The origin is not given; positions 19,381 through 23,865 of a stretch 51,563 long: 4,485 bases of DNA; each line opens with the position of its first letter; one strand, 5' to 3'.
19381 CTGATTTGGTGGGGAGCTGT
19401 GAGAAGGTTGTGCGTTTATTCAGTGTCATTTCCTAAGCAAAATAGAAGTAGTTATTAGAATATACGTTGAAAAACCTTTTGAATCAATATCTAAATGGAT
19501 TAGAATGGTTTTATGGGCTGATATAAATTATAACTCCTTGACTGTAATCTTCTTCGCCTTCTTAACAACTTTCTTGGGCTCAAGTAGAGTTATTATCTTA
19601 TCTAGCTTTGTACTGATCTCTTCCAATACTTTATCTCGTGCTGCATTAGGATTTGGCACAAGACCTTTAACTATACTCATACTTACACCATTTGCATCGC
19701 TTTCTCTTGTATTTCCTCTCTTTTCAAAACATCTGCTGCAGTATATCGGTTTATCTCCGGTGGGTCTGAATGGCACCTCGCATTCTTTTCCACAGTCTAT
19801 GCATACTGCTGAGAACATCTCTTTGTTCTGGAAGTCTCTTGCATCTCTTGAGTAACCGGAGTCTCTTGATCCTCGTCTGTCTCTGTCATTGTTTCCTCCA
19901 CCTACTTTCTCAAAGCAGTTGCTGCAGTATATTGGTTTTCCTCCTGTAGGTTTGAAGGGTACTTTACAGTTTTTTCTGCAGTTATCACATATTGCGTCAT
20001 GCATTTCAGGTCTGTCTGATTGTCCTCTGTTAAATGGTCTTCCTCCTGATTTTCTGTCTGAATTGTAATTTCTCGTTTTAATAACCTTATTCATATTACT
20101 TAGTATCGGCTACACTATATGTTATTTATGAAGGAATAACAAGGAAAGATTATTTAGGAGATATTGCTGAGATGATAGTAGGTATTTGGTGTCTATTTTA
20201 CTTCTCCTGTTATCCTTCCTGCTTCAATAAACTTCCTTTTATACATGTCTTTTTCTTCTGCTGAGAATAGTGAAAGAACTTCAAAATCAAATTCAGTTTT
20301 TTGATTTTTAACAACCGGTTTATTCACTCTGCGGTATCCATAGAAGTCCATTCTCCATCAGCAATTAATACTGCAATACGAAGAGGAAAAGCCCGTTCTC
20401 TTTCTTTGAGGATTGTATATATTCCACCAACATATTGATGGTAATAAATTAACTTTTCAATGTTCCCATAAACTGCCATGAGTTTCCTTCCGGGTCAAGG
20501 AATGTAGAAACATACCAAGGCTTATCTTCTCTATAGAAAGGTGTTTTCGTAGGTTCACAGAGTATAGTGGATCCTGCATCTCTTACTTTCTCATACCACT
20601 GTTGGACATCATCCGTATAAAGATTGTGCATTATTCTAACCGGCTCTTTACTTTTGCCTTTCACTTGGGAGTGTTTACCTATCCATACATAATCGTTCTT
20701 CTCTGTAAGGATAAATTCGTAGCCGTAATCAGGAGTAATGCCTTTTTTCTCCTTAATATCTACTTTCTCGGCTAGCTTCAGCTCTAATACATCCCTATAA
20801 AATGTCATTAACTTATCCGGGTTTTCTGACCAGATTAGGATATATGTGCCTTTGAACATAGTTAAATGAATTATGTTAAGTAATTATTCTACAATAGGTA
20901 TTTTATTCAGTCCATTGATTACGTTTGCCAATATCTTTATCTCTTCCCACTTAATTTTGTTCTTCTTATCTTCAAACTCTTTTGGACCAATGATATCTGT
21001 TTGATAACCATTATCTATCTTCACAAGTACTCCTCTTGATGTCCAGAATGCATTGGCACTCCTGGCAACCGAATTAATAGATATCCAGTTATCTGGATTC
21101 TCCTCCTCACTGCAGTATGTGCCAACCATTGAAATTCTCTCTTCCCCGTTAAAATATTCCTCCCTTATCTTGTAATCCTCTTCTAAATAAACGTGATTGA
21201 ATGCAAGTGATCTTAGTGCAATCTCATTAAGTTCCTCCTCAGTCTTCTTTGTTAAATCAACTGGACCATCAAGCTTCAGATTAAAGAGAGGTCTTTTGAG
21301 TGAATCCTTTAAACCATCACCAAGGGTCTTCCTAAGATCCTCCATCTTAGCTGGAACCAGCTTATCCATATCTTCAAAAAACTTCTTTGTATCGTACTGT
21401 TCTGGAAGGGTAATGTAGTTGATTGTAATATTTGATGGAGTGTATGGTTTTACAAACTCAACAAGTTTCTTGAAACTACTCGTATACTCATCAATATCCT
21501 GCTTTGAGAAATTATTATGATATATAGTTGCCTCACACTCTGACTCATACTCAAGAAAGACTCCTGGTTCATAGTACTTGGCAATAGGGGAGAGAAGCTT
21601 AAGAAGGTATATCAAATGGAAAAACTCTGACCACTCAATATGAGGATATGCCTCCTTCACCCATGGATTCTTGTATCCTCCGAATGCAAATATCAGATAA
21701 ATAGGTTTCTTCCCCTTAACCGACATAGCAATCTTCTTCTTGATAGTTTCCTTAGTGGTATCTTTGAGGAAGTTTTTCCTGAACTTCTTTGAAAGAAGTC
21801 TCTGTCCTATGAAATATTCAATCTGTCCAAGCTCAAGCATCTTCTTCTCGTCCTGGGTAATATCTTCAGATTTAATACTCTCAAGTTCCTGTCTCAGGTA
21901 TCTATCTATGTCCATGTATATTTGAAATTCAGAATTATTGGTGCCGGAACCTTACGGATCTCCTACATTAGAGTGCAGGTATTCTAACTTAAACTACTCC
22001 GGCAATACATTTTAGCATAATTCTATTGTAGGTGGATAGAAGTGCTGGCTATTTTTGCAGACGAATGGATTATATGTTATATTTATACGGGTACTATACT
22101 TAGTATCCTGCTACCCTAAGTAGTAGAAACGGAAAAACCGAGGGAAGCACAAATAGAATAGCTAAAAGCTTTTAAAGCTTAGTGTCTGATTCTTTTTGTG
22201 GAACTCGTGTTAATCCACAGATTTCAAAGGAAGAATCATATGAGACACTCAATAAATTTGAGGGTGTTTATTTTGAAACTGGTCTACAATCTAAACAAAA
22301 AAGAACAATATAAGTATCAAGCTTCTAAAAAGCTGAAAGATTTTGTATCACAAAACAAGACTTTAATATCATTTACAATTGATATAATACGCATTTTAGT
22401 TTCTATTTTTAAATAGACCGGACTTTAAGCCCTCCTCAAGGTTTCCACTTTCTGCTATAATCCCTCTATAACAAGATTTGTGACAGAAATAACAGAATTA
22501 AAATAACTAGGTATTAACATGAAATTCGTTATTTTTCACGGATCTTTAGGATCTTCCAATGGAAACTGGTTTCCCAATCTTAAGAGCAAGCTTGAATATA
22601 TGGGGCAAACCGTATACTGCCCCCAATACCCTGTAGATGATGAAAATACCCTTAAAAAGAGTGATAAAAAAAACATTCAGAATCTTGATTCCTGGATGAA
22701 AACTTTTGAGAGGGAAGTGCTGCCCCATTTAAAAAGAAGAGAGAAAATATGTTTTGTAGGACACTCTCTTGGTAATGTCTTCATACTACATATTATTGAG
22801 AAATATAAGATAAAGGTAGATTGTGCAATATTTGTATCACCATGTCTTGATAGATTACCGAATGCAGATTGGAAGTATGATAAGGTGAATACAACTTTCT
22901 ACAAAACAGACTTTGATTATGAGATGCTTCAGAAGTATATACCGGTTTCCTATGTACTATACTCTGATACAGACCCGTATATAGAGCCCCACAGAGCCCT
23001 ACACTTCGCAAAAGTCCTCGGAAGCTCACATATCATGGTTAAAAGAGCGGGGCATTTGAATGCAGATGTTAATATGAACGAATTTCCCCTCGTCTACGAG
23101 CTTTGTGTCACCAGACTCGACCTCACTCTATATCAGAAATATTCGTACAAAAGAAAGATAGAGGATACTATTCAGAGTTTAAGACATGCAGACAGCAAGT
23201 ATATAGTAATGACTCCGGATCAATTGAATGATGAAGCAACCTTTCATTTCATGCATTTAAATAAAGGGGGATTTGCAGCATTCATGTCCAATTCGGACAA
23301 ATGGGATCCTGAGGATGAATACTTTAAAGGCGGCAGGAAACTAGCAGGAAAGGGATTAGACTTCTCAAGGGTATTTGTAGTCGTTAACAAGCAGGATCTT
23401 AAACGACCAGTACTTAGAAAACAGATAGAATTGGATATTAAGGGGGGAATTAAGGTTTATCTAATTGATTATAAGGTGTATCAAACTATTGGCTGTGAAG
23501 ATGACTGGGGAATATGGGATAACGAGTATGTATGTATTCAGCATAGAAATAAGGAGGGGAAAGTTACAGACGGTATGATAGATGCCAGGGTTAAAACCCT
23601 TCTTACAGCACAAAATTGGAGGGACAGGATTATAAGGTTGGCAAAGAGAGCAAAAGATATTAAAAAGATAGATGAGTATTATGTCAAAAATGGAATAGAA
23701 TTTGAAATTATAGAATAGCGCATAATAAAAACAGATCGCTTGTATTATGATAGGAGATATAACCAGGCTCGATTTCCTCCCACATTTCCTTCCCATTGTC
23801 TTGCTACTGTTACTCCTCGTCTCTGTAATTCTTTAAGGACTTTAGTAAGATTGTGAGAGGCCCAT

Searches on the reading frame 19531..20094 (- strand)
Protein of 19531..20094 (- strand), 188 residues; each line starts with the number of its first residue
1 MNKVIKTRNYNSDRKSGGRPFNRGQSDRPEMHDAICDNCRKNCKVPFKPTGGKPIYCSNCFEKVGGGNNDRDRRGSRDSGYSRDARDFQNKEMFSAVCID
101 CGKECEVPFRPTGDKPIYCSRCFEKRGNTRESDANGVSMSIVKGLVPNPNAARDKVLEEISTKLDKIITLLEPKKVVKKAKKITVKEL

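Call 11: search_protein_families(library=pfam, proteins=[window:19531-20094:-], max_evalue=0.001)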
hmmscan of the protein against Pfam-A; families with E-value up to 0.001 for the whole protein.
window:19531-20094:- (188 aa): 2 families
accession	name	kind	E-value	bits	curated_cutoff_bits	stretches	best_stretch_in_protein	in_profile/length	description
PF23477.1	zf_Tbcl_2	-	5.8e-33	112.7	27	2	91-126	1-36/37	Probable treble clef zinc finger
PF14599.11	zinc_ribbon_6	-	0.00035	20.9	27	0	91-119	25-53/59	Zinc-ribbon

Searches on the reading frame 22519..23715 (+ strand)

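Call 71: search_protein_families(library=pfam, proteins=[window:22519-23715:+], max_evalue=0.0001)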
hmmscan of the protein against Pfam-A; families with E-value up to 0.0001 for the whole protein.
window:22519-23715:+ (399 aa): 3 families
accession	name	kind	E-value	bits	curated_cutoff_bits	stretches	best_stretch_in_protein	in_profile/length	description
PF06821.19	Ser_hydrolase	-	1.8e-17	64.3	22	1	4-195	2-169/172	Serine hydrolase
PF00561.26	Abhydrolase_1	-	1.5e-06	28.5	25.8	1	3-122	3-113/245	alpha/beta hydrolase fold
PF05057.20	DUF676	-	9.6e-05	22.4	20.3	0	4-100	9-103/217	Putative serine esterase (DUF676)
